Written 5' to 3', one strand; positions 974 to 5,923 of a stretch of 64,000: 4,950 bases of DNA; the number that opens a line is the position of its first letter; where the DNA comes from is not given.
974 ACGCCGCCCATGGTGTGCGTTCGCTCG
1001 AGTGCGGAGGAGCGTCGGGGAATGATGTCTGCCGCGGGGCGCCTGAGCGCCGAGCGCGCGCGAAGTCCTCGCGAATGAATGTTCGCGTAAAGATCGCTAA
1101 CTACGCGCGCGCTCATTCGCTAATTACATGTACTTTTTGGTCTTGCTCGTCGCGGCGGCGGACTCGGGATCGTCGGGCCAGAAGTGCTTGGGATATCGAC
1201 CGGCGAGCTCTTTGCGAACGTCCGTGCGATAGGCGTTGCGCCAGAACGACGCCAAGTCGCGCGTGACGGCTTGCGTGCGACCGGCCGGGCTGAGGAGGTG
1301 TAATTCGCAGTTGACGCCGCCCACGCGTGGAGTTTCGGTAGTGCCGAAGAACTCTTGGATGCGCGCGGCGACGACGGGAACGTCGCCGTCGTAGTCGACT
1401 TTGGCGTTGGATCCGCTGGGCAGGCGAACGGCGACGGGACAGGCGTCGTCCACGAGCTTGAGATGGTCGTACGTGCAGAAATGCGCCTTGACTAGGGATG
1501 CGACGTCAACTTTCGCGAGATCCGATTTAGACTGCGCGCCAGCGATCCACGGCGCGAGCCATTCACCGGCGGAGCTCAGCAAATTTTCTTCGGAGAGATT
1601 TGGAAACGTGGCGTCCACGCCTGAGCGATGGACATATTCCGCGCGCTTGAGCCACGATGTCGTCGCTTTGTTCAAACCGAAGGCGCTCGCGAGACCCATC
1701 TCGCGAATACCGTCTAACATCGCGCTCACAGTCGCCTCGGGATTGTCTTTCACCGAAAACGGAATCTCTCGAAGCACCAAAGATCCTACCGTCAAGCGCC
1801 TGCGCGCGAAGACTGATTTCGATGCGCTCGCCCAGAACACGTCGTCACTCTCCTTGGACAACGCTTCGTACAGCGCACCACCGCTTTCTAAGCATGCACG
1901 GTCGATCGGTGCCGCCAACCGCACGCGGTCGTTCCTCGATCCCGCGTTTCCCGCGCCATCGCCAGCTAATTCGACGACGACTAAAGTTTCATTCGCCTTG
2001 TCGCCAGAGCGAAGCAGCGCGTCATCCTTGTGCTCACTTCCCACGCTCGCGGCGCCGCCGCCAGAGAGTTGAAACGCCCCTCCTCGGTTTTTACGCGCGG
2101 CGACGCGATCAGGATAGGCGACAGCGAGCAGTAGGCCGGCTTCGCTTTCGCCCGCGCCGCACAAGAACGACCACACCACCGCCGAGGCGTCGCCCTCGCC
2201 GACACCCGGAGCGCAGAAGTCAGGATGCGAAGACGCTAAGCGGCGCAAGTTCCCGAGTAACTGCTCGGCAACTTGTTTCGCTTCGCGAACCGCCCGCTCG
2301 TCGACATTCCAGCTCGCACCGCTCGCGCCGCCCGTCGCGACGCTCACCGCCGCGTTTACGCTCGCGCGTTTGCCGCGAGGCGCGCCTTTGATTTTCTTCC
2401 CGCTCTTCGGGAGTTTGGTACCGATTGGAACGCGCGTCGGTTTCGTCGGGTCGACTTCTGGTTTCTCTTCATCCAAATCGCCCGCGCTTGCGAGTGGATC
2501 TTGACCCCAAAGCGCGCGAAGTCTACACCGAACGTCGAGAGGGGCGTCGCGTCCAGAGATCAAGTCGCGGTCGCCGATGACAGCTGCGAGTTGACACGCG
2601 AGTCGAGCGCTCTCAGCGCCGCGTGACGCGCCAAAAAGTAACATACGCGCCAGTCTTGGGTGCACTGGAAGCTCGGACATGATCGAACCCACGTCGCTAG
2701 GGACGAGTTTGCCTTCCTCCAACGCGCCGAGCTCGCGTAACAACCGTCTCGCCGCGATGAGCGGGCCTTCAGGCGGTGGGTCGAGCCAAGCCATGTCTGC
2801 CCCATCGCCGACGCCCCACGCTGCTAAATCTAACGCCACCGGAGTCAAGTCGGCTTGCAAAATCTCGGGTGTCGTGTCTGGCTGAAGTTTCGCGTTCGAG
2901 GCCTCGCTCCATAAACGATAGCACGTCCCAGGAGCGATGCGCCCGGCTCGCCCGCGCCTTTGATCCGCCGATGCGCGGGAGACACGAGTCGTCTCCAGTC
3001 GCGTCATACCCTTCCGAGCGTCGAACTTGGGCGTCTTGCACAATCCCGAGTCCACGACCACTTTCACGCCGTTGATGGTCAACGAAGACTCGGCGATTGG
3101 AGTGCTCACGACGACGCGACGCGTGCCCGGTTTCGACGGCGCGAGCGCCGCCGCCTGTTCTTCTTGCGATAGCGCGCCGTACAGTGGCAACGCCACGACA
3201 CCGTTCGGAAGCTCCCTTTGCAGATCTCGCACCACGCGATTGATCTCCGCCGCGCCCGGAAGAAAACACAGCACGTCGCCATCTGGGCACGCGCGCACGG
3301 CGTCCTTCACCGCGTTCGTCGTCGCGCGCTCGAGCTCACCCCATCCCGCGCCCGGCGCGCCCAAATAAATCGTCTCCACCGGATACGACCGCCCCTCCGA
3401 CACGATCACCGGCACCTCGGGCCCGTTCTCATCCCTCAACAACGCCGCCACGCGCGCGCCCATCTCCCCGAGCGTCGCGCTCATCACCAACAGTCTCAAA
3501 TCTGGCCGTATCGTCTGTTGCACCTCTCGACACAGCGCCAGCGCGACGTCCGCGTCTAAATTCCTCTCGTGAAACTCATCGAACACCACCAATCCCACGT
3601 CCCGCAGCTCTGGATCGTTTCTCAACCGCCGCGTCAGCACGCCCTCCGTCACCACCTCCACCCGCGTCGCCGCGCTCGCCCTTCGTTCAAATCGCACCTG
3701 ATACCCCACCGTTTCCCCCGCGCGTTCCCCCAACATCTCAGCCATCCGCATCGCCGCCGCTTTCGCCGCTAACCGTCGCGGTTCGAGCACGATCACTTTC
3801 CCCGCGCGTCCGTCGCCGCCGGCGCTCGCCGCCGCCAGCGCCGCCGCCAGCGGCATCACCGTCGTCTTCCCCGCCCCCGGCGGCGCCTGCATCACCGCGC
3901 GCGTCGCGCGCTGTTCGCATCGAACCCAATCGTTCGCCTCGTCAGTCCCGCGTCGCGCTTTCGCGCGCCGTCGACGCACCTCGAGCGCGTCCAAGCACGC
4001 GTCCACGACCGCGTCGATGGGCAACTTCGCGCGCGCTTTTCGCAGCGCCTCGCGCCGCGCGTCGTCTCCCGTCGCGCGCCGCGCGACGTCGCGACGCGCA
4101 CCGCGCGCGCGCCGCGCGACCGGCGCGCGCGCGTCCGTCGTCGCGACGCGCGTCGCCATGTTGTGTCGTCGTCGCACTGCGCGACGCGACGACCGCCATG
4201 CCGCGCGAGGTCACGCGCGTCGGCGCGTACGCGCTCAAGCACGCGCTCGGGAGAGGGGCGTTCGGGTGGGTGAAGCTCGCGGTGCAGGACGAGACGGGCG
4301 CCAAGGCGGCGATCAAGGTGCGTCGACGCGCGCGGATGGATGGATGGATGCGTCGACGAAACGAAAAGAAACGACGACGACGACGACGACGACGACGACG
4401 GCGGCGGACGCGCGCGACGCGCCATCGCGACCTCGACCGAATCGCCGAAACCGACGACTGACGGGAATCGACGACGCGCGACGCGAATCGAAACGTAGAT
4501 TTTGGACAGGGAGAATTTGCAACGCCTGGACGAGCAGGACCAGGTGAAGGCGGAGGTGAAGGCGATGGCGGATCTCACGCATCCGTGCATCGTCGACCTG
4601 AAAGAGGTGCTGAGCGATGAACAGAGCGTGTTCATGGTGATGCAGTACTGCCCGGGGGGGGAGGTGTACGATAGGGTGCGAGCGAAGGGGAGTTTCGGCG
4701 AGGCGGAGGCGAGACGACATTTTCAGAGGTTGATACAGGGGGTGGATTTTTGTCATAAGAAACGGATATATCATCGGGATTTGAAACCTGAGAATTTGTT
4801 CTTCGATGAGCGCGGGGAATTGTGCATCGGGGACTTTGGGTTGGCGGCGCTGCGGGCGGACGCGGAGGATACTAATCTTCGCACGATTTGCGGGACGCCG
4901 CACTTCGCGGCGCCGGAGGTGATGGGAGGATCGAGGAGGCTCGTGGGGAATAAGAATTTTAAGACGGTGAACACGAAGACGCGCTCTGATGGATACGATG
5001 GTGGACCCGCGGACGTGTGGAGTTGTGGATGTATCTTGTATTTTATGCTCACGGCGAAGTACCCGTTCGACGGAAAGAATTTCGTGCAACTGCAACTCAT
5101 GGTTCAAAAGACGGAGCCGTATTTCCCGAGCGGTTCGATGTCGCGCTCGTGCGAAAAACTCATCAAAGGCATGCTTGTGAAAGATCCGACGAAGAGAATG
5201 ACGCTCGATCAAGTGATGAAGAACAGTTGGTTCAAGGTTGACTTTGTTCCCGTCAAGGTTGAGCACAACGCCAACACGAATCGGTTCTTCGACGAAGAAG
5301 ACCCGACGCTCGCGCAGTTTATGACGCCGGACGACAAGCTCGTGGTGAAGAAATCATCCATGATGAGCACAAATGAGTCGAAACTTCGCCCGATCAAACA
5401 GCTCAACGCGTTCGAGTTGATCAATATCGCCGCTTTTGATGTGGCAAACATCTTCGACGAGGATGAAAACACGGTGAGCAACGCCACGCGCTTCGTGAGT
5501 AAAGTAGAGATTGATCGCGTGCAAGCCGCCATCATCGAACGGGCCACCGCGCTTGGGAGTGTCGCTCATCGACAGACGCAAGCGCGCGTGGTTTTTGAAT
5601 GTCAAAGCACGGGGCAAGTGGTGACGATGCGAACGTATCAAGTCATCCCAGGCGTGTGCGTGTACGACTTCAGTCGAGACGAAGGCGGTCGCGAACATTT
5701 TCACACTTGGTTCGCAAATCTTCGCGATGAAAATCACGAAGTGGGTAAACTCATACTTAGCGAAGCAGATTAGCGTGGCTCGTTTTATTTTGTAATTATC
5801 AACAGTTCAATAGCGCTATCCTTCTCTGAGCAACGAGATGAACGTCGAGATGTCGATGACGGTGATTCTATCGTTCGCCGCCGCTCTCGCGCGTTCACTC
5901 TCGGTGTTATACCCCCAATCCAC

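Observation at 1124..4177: Bacterial-type HrpB DEAH helicase encoded in a eukaryotic nuclear context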

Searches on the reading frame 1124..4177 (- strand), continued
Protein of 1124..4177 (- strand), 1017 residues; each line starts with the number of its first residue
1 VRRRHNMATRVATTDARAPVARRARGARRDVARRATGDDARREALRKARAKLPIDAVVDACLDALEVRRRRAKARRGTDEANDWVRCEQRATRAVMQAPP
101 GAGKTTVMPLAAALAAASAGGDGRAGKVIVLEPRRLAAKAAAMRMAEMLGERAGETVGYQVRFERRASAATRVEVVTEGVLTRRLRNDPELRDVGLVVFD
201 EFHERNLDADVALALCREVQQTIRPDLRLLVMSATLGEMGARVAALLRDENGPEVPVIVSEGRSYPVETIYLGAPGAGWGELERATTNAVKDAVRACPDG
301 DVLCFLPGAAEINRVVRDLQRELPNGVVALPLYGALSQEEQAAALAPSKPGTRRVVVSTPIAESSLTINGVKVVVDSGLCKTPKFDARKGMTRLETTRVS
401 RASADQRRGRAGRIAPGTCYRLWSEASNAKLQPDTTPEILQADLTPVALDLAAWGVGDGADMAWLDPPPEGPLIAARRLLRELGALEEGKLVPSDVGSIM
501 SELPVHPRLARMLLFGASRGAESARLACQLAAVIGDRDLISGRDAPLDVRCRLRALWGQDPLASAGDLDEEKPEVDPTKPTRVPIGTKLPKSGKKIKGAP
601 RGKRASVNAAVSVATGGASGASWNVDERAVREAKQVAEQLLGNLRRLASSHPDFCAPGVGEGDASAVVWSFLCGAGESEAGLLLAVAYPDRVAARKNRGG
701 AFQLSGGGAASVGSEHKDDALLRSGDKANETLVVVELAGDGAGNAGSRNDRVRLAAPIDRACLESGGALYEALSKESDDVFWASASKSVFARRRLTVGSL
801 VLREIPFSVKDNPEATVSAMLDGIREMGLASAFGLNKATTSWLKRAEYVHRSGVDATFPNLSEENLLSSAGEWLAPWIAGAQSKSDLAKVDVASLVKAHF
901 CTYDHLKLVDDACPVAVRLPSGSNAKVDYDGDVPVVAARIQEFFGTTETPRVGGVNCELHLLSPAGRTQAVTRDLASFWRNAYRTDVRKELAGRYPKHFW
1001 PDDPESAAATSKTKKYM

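Call 57: predict_structure(alignment_id=A3)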
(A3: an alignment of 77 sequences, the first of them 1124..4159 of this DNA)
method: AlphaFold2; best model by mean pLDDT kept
length: 1011 residues; sequences in the alignment: 77
mean_pLDDT: 88.4   pTM: 0.83
mean pLDDT of the five models: 88.4, 87.5, 87.0, 86.2, 86.2
residues with pLDDT >= 90: 762; 70-90: 118; 50-70: 68; < 50: 63
segments of 3 or more residues with pLDDT < 50: 1-13, 63-69, 78-81, 576-600, 610-614, 736-739
pLDDT, mean of each block of 10 residues (from residue 1): 38 53 77 93 92 92 51 52 78 91 92 67 94 93 96 93 96 94 94 94 96 94 94 94 92 86 97 96 98 96 95 97 93 90 95 77 93 93 87 93 91 98 94 96 95 90 94 96 96 96 98 97 94 90 95 83 57 51 46 46 52 67 92 96 97 95 84 94 95 90 92 81 86 62 86 94 95 97 97 95 96 98 97 96 95 97 97 97 97 97 96 96 96 96 95 96 97 95 94 93 80 45
secondary structure, 60 per line:
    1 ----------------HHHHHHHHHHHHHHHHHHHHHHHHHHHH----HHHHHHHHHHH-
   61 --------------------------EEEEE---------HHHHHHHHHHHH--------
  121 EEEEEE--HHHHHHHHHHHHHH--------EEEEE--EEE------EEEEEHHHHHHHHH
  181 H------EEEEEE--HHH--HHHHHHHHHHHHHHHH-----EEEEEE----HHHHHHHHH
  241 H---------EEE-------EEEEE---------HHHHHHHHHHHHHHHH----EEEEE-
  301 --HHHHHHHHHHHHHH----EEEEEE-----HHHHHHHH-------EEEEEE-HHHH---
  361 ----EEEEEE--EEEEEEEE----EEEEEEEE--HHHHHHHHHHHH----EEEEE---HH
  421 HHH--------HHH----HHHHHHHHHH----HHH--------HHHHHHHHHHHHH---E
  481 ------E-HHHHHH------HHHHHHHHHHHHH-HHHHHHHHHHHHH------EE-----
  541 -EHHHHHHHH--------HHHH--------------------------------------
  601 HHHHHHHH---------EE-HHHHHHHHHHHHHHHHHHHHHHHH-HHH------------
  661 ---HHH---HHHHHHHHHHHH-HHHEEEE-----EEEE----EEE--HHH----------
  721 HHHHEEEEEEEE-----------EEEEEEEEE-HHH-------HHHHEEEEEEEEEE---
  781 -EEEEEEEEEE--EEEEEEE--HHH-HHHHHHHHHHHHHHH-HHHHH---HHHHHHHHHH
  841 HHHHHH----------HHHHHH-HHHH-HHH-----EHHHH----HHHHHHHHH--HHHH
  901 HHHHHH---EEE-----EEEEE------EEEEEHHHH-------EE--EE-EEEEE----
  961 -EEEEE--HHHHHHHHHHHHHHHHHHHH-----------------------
elements in order (helices of 4 or more, strands of 3 or more residues): H17-44 H49-59 E87-91 H101-112 E121-126 H129-142 E151-155 E158-160 E167-171 H172-181 E188-193 H201-216 E222-227 H232-241 E251-253 E261-265 H275-290 E295-299 H303-316 E321-326 H332-339 E347-352 H354-357 E365-370 E373-380 E385-392 H395-406 E411-415 H419-423 H439-448 H464-476 H489-494 H501-513 H515-527 H543-550 H559-562 H601-608 H621-644 H670-681 E686-689 E695-698 E703-705 H721-724 E725-732 E744-752 H764-767 E768-777 E782-791 E794-800 H807-821 H823-827 H831-846 H857-862 H864-867 H878-881 H886-894 H897-906 E910-912 E918-922 E929-933 H934-937 E952-956 E962-966 H969-988

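Call 60: fold_search(model_id=the predicted structure, library=pdb)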
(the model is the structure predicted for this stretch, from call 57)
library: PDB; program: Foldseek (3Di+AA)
matches with E <= 10: 1522; with E <= 0.001: 783
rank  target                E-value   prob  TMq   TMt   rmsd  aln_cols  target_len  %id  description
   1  6eud                  2.6e-68  1.00  0.54  0.66  10.7       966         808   34  Crystal structure of E. coli DExH-box NTPase HrpB (released 2018-09-12)
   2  6heg                  2.3e-62  1.00  0.54  0.68  10.3       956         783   34  Crystal structure of Escherichia coli DEAH/RHA helicase HrpB (released 2018-09-12)
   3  9gft_B                1.2e-44  1.00  0.51  0.41  18.0      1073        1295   22  Structure of the HrpA-bound E. coli disome, Class I (released 2025-02-12)
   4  6zww_C                1.6e-43  1.00  0.53  0.69   7.9       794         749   25  Crystal structure of E. coli RNA helicase HrpA in complex with RNA (released 2021-06-30)
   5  6zm2_A                2.0e-43  1.00  0.53  0.83   5.2       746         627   26  Crystal structure of the DEAH-box ATPase Prp2 in complex with ADP-BeF3 and ssRNA (released 2021-04-21)
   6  6rmc_A                7.3e-43  1.00  0.53  0.80   5.4       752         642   26  Crystal structure of the DEAH-box ATPase Prp2 in complex with Spp2 and ADP (released 2020-02-05)
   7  6zww_E                2.0e-42  1.00  0.53  0.72   6.8       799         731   24  Crystal structure of E. coli RNA helicase HrpA in complex with RNA (released 2021-06-30)
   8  6rm8_A                2.6e-42  1.00  0.53  0.79   8.1       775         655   26  Crystal structure of the DEAH-box ATPase Prp2 in complex with Spp2 and ADP (released 2020-02-05)
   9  6fa5                  4.4e-42  1.00  0.52  0.80   5.6       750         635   26  CRYSTAL STRUCTURE OF THE DEAH-BOX HELICASE PRP2 IN COMPLEX WITH ADP (released 2018-07-11)
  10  6zww_A                5.7e-42  1.00  0.53  0.71   6.7       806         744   24  Crystal structure of E. coli RNA helicase HrpA in complex with RNA (released 2021-06-30)
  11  6rmc_B                7.4e-42  1.00  0.52  0.79   7.3       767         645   26  Crystal structure of the DEAH-box ATPase Prp2 in complex with Spp2 and ADP (released 2020-02-05)
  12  6fac                  7.8e-42  1.00  0.52  0.79   7.5       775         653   26  CRYSTAL STRUCTURE OF THE DEAH-BOX HELICASE PRP2 IN COMPLEX WITH ADP (released 2018-07-11)
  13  6sh7_A                1.8e-41  1.00  0.52  0.77   6.1       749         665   25  Crystal structure of the human DEAH-helicase DHX15 in complex with the NKRF G-patch (released 2020-04-22)
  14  6rma_A                4.7e-41  1.00  0.52  0.78   8.1       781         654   26  Crystal structure of the DEAH-box ATPase Prp2 in complex with Spp2 and ADP (released 2020-02-05)
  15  8ejm_A                5.5e-41  1.00  0.53  0.77   5.8       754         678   25  Crystal structure of human DEAH-box helicase DHX15 in complex with SUGP1 G-patch (released 2022-12-14)
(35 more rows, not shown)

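Call 63: find_related_loci(query=A1, collection=viral_contigs, flank=5000)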
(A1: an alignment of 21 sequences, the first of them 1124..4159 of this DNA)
Query A1 (1011 aa) in viral_contigs; peptide patterns used: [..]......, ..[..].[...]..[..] (x = any residue, [..] = any of these).
552 stretches matched a pattern; 4 encode a relative of the query (tblastn E <= 1e-3); 4 distinct loci.
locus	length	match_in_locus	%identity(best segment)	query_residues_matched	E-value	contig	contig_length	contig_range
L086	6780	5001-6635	50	88-759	5e-102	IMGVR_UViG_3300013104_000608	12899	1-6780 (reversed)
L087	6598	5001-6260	47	88-526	3e-77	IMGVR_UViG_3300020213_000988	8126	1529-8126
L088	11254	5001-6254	39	88-528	2e-68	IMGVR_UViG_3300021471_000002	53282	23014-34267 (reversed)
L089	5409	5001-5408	60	88-229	3e-34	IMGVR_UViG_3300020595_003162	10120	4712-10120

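Call 65: find_encoding_contigs(protein=P0008, flank=3000, max_places=1)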
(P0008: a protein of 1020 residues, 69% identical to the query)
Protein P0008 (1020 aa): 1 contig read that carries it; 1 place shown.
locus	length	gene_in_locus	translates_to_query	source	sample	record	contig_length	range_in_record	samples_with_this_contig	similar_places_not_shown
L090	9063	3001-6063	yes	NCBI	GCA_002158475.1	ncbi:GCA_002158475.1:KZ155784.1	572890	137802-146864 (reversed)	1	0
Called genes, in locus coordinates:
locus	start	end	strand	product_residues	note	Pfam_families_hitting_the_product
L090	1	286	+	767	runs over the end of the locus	PF00664:ABC_membrane, PF00005:ABC_tran, PF02463:SMC_N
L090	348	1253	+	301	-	-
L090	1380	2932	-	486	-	PF00069:Pkinase, PF07714:PK_Tyr_Ser-Thr, PF03109:ABC1 (weak), PF14531:Kinase-like (weak), PF03822:NAF (faint)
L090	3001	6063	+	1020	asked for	PF00270:DEAD, PF00271:Helicase_C, PF08482:HrpB_C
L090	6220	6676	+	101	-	PF01423:LSM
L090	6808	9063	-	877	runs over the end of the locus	PF25669:SMP_MUG190-like (faint)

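Call 66: find_encoding_contigs(protein=P0007, flank=3000, max_places=1)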
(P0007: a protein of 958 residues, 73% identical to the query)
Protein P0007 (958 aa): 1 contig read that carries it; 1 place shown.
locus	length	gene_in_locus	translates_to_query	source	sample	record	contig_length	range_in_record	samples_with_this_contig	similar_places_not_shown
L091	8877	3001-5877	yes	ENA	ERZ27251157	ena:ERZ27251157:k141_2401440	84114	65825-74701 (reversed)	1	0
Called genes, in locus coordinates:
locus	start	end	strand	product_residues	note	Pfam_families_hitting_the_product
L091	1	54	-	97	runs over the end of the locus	-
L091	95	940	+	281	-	-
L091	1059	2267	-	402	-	PF00069:Pkinase, PF07714:PK_Tyr_Ser-Thr, PF03109:ABC1 (faint), PF14531:Kinase-like (weak), PF03822:NAF (weak)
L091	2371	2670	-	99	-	-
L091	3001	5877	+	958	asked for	PF00270:DEAD, PF00271:Helicase_C, PF08482:HrpB_C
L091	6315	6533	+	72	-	PF01423:LSM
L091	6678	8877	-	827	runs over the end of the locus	PF25669:SMP_MUG190-like (faint)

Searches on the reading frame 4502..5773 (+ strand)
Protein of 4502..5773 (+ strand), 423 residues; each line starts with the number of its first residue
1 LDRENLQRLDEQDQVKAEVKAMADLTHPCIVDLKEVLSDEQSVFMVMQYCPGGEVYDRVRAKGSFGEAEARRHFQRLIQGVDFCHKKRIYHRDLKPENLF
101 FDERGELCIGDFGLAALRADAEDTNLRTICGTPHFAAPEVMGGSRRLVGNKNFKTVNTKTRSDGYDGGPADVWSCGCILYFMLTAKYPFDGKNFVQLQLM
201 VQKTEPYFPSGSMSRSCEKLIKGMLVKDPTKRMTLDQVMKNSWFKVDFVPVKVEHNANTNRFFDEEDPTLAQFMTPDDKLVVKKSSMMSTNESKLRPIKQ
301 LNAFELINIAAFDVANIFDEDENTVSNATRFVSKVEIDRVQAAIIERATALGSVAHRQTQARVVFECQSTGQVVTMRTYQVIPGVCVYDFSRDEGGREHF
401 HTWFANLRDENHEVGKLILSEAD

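Call 17: search_protein_families(library=pfam, proteins=[window:4502-5773:+], max_evalue=0.00001)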
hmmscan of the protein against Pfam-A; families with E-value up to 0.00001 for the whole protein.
window:4502-5773:+ (423 aa): 3 families
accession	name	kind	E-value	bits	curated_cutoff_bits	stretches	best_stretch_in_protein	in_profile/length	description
PF00069.31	Pkinase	-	4e-55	187.5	31.7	1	10-244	40-263/263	Protein kinase domain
PF07714.23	PK_Tyr_Ser-Thr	-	1.3e-22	80.8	23.1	1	10-240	43-256/258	Protein tyrosine and serine/threonine kinase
PF14531.12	Kinase-like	-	3.9e-06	26.8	25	1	77-193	154-255/289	Kinase-like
